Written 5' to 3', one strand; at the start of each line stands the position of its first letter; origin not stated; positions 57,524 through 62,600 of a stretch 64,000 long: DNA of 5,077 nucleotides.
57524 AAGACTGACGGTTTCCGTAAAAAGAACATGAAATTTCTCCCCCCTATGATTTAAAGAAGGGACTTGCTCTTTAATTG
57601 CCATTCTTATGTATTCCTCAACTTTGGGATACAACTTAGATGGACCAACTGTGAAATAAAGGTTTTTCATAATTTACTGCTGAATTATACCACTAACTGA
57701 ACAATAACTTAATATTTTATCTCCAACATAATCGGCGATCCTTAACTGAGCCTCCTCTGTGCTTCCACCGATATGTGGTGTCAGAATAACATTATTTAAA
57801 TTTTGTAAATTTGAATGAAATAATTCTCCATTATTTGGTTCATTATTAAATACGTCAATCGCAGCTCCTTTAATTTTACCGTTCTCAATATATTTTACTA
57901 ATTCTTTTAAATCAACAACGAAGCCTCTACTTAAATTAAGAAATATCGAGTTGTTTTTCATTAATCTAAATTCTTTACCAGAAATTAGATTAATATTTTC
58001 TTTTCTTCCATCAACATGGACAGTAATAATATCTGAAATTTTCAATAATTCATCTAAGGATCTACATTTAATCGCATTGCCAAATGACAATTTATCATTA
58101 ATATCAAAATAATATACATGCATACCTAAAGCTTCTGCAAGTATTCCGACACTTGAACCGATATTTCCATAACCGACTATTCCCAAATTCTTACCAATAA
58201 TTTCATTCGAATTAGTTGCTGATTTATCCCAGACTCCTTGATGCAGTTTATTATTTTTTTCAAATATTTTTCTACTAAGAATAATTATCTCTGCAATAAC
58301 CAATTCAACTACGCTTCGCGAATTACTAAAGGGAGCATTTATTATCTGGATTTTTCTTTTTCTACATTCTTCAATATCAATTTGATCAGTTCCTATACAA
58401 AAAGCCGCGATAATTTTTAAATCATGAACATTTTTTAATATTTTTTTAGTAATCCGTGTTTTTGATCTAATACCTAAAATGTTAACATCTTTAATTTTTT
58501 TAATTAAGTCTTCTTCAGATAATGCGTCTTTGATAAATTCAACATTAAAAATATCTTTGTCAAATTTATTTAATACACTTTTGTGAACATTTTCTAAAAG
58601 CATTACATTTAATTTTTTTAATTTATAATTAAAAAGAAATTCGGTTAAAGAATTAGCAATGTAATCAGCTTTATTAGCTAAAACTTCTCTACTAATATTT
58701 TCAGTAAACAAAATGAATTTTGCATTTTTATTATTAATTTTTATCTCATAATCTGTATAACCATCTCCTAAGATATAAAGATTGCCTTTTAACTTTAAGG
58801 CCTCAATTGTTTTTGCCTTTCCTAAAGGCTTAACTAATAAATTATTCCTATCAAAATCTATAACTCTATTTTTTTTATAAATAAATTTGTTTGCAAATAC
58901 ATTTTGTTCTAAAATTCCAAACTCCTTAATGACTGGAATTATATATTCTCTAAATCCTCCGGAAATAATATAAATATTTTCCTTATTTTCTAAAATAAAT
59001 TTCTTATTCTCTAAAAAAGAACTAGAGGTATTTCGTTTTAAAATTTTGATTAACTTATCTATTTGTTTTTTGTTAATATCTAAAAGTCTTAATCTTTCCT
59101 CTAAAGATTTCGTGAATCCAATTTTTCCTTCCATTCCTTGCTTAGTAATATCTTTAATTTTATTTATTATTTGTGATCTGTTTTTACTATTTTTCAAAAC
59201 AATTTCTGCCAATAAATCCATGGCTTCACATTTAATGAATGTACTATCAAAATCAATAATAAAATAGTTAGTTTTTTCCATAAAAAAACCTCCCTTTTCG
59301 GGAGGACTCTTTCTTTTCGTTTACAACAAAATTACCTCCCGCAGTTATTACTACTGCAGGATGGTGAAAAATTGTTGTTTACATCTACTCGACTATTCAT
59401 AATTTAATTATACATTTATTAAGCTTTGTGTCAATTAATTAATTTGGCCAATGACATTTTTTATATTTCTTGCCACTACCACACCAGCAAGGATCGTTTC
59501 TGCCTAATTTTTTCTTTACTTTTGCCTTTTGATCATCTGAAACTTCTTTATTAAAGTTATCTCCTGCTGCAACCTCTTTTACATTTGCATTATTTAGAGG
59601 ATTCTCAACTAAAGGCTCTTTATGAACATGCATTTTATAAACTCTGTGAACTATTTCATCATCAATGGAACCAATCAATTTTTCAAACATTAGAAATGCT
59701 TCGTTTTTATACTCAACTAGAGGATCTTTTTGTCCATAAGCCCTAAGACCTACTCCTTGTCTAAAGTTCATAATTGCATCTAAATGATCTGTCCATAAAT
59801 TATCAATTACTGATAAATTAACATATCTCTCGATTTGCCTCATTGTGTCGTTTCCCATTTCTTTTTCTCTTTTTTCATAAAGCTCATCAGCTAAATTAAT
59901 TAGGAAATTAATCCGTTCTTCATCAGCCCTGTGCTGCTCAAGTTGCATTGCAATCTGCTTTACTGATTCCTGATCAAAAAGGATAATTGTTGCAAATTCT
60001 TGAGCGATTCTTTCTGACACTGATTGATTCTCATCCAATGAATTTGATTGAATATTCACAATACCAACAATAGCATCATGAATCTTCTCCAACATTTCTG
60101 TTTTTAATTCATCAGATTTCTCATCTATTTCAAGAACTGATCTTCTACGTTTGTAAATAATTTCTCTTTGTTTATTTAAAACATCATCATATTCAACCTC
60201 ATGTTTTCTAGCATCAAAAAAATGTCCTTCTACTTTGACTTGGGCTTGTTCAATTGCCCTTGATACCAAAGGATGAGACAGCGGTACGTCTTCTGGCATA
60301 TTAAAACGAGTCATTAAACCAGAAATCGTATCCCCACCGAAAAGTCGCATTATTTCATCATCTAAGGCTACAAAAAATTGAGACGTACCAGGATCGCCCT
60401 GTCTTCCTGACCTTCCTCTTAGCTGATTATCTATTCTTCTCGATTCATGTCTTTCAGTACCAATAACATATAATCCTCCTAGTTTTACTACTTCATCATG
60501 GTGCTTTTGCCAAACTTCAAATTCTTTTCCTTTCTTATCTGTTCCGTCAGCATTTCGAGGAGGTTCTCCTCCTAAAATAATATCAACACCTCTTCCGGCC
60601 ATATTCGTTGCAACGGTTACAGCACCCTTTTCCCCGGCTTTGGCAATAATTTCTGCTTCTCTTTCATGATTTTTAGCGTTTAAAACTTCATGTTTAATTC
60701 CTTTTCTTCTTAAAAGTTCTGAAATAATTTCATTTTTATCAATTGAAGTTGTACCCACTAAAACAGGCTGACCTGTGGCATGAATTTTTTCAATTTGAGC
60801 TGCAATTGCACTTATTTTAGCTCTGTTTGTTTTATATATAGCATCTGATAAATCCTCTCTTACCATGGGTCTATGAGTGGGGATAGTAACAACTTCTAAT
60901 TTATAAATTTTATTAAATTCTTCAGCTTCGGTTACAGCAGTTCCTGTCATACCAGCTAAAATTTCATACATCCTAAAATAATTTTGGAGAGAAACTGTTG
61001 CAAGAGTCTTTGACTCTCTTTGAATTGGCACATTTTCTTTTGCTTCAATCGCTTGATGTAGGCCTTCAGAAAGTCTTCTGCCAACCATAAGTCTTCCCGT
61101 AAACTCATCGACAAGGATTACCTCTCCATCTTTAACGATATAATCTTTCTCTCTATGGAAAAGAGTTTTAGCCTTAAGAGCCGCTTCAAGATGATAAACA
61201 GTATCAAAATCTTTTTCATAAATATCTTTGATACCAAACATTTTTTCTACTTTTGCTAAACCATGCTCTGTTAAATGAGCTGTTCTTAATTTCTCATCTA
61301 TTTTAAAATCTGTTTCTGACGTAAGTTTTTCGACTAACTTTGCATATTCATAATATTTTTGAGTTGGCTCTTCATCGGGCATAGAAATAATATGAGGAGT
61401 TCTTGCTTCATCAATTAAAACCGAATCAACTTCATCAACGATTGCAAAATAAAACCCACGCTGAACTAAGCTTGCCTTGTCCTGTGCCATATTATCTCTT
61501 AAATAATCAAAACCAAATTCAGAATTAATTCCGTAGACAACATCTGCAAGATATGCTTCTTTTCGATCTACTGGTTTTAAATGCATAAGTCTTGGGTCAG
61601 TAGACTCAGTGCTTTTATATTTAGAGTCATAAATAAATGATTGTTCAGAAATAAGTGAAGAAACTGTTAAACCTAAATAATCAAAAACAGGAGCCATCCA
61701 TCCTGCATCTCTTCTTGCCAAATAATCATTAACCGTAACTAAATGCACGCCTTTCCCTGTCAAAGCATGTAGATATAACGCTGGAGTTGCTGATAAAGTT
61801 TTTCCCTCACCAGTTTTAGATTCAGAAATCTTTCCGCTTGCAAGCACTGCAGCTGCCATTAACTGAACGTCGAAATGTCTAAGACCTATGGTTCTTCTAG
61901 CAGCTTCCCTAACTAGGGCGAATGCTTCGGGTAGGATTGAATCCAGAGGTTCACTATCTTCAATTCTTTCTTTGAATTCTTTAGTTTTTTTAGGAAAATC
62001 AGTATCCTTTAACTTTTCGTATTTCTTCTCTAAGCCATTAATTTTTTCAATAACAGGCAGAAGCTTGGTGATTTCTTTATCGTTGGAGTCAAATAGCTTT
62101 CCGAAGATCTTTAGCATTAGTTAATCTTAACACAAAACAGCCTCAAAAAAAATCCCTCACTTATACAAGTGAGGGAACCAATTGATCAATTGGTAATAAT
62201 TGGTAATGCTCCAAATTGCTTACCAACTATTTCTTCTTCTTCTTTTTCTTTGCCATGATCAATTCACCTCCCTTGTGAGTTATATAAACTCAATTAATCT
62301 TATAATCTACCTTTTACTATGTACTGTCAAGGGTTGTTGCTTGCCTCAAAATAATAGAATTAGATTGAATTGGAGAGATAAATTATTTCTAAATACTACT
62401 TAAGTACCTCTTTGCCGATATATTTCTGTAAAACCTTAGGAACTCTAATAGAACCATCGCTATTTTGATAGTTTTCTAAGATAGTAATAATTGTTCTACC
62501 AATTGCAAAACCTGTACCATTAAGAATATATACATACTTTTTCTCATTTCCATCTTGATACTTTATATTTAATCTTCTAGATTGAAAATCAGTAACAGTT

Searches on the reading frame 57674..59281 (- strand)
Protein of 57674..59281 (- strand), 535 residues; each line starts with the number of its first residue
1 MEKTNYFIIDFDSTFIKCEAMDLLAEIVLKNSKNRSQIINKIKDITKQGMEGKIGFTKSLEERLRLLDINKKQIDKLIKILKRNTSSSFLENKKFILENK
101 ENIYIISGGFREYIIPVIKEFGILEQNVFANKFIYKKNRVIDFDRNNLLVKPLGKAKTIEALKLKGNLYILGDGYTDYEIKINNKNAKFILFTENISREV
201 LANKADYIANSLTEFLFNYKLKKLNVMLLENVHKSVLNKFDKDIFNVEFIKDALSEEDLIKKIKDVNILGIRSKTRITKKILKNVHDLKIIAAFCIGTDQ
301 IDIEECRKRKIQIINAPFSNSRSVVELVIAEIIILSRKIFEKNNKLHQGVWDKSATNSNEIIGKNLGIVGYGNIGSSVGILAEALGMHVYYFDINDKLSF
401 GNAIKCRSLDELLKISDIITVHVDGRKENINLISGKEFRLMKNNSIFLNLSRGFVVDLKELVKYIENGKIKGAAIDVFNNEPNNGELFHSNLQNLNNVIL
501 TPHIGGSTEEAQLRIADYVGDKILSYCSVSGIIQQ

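Call 41: search_protein_families(library=ncbifam, proteins=[window:57674-59281:-], max_evalue=1e-10)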
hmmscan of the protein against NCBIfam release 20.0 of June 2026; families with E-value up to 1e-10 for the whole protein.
window:57674-59281:- (535 aa): 23 families
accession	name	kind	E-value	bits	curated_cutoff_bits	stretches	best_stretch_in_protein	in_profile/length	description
NF008759.0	PRK11790.1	equivalog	4.3e-133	443.9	404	1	219-528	7-318/410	phosphoglycerate dehydrogenase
TIGR01327.1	PGDH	equivalog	1.5e-75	255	454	1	226-526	2-300/525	phosphoglycerate dehydrogenase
NF009714.1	PRK13243.1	equivalog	8.4e-56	189.7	455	1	226-526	5-312/332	glyoxylate reductase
NF006263.0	PRK08410.1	equivalog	4.8e-45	154.3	389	1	246-526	24-306/311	D-2-hydroxyacid dehydrogenase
NF005069.0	PRK06487.1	equivalog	8.8e-44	149.8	448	1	252-528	35-312/320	2-hydroxyacid dehydrogenase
NF005387.0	PRK06932.1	equivalog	9.4e-37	126.6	492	1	245-523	23-306/314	2-hydroxyacid dehydrogenase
NF011938.0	PRK15409.1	equivalog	4.2e-36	124.6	492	1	225-523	4-305/324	glyoxylate/hydroxypyruvate reductase GhrB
NF005750.0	PRK07574.1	equivalog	2.9e-35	122.1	329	1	255-521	80-351/386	NAD-dependent formate dehydrogenase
NF001309.0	PRK00257.1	equivalog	3.8e-35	121.6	434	1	261-522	33-273/379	4-phosphoerythronate dehydrogenase PdxB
NF041369.1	Dhydh_Halo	equivalog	1.2e-34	119.9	400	1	232-523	5-291/305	D-2-hydroxyacid dehydrogenase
NF006374.0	PRK08605.1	subfamily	1.1e-28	100.3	356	1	223-511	3-306/332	D-lactate dehydrogenase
NF000492.1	vanH_gen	exception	1.8e-28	99.5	540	1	247-511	25-295/312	D-lactate dehydrogenase VanH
NF005027.0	PRK06436.1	equivalog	3.4e-27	95.3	261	1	287-510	49-262/303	2-hydroxyacid dehydrogenase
NF011966.0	PRK15438.1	equivalog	7.6e-23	81.2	687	1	261-516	33-267/378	4-phosphoerythronate dehydrogenase PdxB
NF009127.0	PRK12480.1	equivalog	7.6e-23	81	579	1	236-484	17-267/330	D-lactate dehydrogenase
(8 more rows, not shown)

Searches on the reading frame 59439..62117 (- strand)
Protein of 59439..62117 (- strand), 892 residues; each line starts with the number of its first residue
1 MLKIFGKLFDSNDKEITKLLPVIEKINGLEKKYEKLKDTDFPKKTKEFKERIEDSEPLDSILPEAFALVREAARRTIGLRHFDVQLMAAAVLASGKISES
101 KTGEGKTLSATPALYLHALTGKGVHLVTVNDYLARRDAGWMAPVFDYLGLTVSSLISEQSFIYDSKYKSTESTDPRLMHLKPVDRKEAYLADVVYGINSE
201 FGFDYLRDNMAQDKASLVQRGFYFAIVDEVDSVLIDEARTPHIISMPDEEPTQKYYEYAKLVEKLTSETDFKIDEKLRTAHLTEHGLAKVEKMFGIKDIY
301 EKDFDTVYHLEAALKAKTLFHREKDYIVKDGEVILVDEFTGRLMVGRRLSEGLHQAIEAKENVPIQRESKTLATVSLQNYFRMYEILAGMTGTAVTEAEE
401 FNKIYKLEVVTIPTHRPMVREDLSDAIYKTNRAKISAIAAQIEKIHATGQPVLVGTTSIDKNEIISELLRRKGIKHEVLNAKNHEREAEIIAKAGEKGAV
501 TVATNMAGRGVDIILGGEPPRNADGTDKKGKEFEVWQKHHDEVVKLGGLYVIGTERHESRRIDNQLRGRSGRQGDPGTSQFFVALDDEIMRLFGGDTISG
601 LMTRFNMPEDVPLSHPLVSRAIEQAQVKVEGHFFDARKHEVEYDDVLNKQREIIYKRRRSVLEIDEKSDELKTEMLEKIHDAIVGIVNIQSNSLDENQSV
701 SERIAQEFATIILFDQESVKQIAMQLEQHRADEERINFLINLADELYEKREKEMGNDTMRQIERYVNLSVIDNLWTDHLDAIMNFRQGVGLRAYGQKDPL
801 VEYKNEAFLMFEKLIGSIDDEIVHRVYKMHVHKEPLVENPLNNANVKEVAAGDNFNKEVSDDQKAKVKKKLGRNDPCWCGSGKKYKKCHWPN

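Call 6: find_related_loci(query=window:59439-62117:-, collection=genome_contigs, flank=3000)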
Query window:59439-62117:- (892 aa) in genome_contigs; peptide patterns used: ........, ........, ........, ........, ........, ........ (x = any residue, [..] = any of these).
249 stretches matched a pattern; 90 encode a relative of the query (tblastn E <= 1e-3); the best 80 are kept; 80 distinct loci.
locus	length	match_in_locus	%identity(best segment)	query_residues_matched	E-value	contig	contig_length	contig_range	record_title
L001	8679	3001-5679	79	1-892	0e+0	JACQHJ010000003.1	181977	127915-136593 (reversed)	MAG: Candidatus Levyibacteriota bacterium isolate NC_groundwater_1096_Ag_S2p5_37_166 S_2p5_S6_coassembly_k141_1322597, w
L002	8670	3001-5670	75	1-892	0e+0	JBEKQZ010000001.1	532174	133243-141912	MAG: Candidatus Levyibacteriota bacterium isolate SPRUCE 49 SPRUCE_49_1, whole genome shotgun sequence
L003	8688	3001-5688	74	2-892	0e+0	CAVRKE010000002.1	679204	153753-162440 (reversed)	MAG: Candidatus Levybacteria bacterium isolate MFD01476.bin.1.95 genome assembly, contig: contig_6007, whole genome shot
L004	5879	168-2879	74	1-892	0e+0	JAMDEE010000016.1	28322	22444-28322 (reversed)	MAG: Patescibacteria group bacterium isolate FK_Sedi_B_Bin.111 NODE_5188_length_28322_cov_9.6715, whole genome shotgun s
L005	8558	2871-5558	74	1-892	0e+0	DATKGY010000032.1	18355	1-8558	MAG TPA_asm: Patescibacteria group bacterium isolate SMAG_U14563 k141_112329, whole genome shotgun sequence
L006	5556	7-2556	75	41-892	0e+0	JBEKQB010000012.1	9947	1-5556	MAG: Candidatus Levyibacteriota bacterium isolate SPRUCE 478 SPRUCE_478_12, whole genome shotgun sequence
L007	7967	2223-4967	72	1-892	0e+0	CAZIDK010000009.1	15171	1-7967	MAG TPA_asm: uncultured Gammaproteobacteria bacterium isolate SRP302447_co4_23 genome assembly, contig: NODE_10352_lengt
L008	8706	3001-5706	72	1-892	0e+0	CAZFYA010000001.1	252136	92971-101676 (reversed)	MAG TPA_asm: uncultured Gammaproteobacteria bacterium isolate SRP239243_co2_396 genome assembly, contig: NODE_17_length_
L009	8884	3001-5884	71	1-892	0e+0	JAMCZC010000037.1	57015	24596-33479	MAG: Patescibacteria group bacterium isolate FK_Sedi_B_Bin.322 NODE_1334_length_57015_cov_36.7025, whole genome shotgun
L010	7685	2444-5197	67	1-891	0e+0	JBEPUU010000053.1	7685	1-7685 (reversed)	MAG: bacterium isolate 22E.metabat2_refined.014_sub NODE_9294_length_7685_cov_5.004325, whole genome shotgun sequence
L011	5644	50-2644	68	1-892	0e+0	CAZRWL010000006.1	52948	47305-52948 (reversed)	MAG TPA_asm: uncultured Gammaproteobacteria bacterium isolate SRP269290_co1_1073 genome assembly, contig: NODE_620_lengt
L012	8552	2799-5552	68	1-891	0e+0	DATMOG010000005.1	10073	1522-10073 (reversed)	MAG TPA_asm: Candidatus Sulfotelmatobacter sp. isolate SMAG_U12870 k141_1078327, whole genome shotgun sequence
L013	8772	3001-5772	67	1-891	0e+0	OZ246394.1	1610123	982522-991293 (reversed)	MAG: uncultured Gammaproteobacteria bacterium isolate SRP292972_co1_11 genome assembly, chromosome: 1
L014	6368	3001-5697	68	1-892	0e+0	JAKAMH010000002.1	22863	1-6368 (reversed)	MAG: bacterium isolate WY5.bin164 NODE_3465_length_22863_cov_1.148927, whole genome shotgun sequence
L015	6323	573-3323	66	1-891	0e+0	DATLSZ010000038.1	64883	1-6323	MAG TPA_asm: Candidatus Acidiferrales bacterium isolate SMAG_U13943 k141_914911, whole genome shotgun sequence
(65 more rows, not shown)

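Call 41: search_protein_families(library=ncbifam, proteins=[window:59439-62117:-], max_evalue=1e-10)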
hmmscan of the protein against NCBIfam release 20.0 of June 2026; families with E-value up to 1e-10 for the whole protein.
window:59439-62117:- (892 aa): 8 families
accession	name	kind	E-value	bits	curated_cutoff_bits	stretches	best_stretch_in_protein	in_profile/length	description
NF009538.1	PRK12904.1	equivalog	0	1075.5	814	1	6-831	3-813/814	preprotein translocase subunit SecA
TIGR00963.1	secA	equivalog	0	1016.9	800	1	26-818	1-787/787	preprotein translocase subunit SecA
NF006630.0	PRK09200.1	subfamily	1.5e-263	876.5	862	2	8-517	6-496/789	preprotein translocase subunit SecA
TIGR04397.1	SecA2_Bac_anthr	exception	2.9e-247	822.7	1085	2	9-517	5-494/774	accessory Sec system translocase SecA2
NF009536.0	PRK12901.1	equivalog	2.1e-236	787.7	1493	3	298-724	482-879/1118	preprotein translocase subunit SecA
TIGR03714.1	secA2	equivalog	2.5e-209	697.3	930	2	12-517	2-492/762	accessory Sec system translocase SecA2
NF012136.0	SecA2_Lm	equivalog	3.3e-190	633.8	1100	1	13-815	7-754/776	accessory Sec system translocase SecA2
TIGR04221.1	SecA2_Mycobac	equivalog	5.7e-183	610.1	725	1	10-679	11-634/762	accessory Sec system translocase SecA2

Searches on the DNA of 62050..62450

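Call 7: search_rna_families(source=window, start=62050, end=62450, threshold=evalue, max_evalue=10)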
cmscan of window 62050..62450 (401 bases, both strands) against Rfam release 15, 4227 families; matches with E-value up to 10: 9.
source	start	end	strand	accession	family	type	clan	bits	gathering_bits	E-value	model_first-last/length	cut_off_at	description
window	62146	62251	-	RF02452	ncr1575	Gene; sRNA;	-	21.5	60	0.74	1-212/212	no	Bacillus sRNA ncr1575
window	62173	62248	-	RF02406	snoR120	Gene; snRNA; snoRNA; CD-box;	-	21.2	55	0.93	1-74/74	no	Small nucleolar RNA snoR120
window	62146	62232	-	RF00515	PyrR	Cis-reg;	-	20.9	54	1.3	1-115/115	no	PyrR binding site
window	62145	62196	-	RF02399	NsiR1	Gene; sRNA;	-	20.6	39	0.085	1-60/60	no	Nitrogen stress-induced RNA 1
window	62142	62238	-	RF01771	rnk_leader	Cis-reg; leader;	-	16.9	50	3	1-109/109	no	Enterobacteria rnk leader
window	62144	62265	-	RF04182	GibS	Gene; sRNA;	-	16.8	115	6.5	1-142/142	no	GibS sRNA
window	62199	62294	-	RF02183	ST7-OT3_1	Gene; lncRNA;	-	16.3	50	3.4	1-79/79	no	ST7 overlapping transcript 3 conserved region 1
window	62166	62227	+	RF01159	snoU18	Gene; snRNA; snoRNA; CD-box;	CL00047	15.3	47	7.2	1-71/71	no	Small nucleolar RNA U18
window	62368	62395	-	RF02125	JPX_2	Gene; lncRNA;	-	12.4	48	6.1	1-69/69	no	JPX transcript, XIST activator conserved region 2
